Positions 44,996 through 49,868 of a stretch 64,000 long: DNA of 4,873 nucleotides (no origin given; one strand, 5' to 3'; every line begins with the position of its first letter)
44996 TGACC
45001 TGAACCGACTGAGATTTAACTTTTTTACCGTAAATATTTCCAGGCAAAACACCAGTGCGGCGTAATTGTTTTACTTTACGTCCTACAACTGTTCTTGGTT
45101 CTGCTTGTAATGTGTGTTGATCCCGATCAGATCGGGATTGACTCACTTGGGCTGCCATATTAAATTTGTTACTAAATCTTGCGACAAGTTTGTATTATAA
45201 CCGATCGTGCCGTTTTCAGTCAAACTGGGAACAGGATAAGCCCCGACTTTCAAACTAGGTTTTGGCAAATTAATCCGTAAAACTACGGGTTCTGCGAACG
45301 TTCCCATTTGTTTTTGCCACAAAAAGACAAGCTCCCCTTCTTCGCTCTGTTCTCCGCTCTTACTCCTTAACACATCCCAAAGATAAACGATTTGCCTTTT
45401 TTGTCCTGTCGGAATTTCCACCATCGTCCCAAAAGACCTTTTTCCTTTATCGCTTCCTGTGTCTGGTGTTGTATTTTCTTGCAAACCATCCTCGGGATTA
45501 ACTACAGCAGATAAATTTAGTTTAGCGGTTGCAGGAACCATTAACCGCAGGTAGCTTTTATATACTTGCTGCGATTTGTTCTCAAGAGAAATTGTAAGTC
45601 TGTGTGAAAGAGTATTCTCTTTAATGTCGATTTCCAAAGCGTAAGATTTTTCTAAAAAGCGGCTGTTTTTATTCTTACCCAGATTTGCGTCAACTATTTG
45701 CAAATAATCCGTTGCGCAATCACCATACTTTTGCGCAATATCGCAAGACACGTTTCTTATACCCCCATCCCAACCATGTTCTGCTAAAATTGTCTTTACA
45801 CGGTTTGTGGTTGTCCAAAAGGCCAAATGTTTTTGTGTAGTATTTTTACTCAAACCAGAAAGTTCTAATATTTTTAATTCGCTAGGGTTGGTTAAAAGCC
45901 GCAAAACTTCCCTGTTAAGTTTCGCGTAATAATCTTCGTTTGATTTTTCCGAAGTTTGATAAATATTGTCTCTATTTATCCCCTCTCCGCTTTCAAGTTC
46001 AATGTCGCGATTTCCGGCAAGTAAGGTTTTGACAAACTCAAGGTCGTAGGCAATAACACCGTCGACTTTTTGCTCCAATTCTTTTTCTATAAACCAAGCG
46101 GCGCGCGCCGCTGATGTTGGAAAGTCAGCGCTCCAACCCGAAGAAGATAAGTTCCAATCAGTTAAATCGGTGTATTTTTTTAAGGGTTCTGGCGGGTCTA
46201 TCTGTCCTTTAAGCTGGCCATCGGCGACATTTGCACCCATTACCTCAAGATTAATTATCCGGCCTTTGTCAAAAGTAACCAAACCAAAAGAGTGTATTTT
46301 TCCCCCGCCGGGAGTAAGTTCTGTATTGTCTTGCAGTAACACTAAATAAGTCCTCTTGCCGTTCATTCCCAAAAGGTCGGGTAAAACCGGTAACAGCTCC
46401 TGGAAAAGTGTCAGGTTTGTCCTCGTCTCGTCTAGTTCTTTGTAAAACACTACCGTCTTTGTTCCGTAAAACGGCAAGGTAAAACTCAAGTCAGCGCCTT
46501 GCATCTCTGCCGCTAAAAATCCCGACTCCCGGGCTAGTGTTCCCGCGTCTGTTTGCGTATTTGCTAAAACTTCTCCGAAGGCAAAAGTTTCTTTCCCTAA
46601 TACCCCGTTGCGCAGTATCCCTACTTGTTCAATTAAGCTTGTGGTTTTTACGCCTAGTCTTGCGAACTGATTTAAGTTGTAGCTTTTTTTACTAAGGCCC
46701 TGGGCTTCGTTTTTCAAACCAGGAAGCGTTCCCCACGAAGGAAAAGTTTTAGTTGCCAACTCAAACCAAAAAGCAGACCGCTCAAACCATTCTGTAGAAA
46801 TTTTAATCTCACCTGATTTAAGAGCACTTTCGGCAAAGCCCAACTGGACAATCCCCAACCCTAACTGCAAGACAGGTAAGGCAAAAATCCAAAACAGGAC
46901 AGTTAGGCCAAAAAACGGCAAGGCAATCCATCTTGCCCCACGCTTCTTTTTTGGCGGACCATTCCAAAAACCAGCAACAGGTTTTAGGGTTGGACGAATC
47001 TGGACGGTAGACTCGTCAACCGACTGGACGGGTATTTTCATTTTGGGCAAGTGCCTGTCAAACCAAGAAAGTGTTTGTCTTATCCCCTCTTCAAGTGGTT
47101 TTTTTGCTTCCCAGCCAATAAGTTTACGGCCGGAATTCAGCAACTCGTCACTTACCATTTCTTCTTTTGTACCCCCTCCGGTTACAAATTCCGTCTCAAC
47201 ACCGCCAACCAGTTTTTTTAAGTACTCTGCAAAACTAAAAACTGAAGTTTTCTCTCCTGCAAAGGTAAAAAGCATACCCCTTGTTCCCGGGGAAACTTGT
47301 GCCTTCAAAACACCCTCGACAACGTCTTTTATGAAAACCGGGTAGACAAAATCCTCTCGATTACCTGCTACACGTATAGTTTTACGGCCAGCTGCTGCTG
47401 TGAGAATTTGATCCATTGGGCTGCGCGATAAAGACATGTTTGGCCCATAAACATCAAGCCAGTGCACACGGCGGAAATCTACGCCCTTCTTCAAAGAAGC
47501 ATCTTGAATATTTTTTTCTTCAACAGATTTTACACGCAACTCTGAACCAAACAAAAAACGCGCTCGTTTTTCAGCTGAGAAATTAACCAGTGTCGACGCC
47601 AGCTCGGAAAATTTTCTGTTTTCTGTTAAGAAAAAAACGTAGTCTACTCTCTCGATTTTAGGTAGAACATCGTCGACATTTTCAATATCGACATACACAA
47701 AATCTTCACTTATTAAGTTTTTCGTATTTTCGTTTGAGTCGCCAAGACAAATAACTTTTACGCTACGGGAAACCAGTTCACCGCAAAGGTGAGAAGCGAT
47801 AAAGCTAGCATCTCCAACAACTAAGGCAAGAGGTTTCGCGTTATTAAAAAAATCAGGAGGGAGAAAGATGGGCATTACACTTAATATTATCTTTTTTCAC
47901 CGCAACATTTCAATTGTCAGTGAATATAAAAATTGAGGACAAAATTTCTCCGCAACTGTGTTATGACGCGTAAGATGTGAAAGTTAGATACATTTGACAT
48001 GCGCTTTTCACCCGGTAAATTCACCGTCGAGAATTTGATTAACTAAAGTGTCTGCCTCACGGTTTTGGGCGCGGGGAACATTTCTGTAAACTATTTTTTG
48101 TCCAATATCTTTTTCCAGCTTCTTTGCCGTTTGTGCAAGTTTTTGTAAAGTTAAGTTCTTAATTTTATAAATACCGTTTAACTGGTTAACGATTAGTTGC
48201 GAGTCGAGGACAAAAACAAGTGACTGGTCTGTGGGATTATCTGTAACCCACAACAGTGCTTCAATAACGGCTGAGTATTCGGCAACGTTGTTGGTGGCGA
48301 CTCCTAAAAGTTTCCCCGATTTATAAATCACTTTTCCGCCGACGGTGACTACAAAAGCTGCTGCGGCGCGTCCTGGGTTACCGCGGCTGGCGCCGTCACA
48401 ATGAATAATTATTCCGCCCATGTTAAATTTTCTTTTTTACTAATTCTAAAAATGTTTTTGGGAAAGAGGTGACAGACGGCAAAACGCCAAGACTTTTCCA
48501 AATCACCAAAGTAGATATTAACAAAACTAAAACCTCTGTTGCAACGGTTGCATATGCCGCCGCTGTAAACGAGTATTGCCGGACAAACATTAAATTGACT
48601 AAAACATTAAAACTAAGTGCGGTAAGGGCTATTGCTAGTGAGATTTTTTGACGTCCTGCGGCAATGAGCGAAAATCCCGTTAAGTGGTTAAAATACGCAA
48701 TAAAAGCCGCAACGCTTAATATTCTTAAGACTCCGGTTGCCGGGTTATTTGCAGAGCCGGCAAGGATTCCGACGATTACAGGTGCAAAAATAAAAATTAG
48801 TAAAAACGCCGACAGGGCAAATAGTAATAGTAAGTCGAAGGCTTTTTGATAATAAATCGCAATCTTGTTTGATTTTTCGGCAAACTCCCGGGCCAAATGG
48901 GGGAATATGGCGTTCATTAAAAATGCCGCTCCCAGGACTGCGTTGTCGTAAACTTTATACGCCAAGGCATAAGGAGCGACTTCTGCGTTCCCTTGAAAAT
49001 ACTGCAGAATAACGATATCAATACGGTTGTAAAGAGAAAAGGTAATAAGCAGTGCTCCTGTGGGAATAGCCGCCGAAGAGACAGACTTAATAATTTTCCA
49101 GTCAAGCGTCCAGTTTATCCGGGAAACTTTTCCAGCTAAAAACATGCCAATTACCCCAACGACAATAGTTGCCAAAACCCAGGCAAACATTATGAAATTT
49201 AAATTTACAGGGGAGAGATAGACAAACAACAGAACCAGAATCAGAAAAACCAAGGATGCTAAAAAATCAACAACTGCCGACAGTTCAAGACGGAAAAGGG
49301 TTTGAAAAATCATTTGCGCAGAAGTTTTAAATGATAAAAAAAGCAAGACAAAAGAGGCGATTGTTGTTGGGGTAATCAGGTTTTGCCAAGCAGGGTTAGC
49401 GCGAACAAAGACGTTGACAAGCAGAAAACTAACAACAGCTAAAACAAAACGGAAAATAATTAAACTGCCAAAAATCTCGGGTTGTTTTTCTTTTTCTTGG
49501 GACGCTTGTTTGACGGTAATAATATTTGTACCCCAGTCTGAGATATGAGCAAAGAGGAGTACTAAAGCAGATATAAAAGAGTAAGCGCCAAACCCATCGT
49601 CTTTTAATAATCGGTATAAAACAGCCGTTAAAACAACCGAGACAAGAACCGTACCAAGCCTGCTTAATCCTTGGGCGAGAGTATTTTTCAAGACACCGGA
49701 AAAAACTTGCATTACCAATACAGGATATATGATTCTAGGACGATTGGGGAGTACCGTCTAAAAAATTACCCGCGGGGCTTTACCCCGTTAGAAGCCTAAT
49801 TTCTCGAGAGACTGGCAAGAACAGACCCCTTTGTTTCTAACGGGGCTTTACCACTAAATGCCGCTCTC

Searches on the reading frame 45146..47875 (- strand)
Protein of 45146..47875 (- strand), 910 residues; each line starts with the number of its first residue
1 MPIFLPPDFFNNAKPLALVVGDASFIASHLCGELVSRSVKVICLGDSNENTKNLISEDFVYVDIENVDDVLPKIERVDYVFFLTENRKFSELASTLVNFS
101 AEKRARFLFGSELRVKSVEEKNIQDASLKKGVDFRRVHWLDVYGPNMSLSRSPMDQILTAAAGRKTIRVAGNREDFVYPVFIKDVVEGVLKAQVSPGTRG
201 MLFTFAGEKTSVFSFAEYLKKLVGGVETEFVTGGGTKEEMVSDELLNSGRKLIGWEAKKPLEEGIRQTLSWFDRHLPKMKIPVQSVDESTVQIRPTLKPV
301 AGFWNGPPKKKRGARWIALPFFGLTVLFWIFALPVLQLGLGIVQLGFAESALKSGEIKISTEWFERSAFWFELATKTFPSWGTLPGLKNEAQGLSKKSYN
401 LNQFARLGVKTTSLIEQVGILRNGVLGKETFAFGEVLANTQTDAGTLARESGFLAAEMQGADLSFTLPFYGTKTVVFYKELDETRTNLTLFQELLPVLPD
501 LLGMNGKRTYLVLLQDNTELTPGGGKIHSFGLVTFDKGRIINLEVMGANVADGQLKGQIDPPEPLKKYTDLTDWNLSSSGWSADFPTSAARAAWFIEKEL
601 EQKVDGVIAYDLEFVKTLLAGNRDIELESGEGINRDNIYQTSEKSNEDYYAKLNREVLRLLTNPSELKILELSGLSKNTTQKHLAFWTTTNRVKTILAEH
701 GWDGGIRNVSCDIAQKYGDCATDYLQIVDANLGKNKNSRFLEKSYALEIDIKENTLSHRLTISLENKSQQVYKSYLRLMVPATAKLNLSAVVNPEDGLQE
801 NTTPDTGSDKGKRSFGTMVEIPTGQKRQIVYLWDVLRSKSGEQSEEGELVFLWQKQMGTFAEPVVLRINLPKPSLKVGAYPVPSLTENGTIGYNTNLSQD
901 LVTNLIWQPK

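Call 52: search_protein_families(library=pfam, proteins=[window:45146-47875:-], max_evalue=0.001)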
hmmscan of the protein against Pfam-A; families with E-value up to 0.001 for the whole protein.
window:45146-47875:- (910 aa): 2 families
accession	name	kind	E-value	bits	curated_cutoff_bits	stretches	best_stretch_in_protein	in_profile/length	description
PF13196.11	DUF4012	-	8.4e-23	81.9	28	1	505-643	1-140/144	Protein of unknown function (DUF4012)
PF01370.27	Epimerase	-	6.1e-06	26.3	20.9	1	17-83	1-71/240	NAD dependent epimerase/dehydratase family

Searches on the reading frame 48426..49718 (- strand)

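Call 66: search_protein_families(library=pfam, proteins=[window:48426-49718:-], max_evalue=0.01)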
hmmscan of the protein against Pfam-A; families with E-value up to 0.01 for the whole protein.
window:48426-49718:- (431 aa): 2 families
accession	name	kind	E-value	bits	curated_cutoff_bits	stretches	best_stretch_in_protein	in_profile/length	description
PF01943.22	Polysacc_synt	-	1.2e-22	81.2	28.2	1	9-277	1-272/274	Polysaccharide biosynthesis protein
PF13440.11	Polysacc_synt_3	-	4.1e-14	52.9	23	1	33-323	1-287/293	Polysaccharide biosynthesis protein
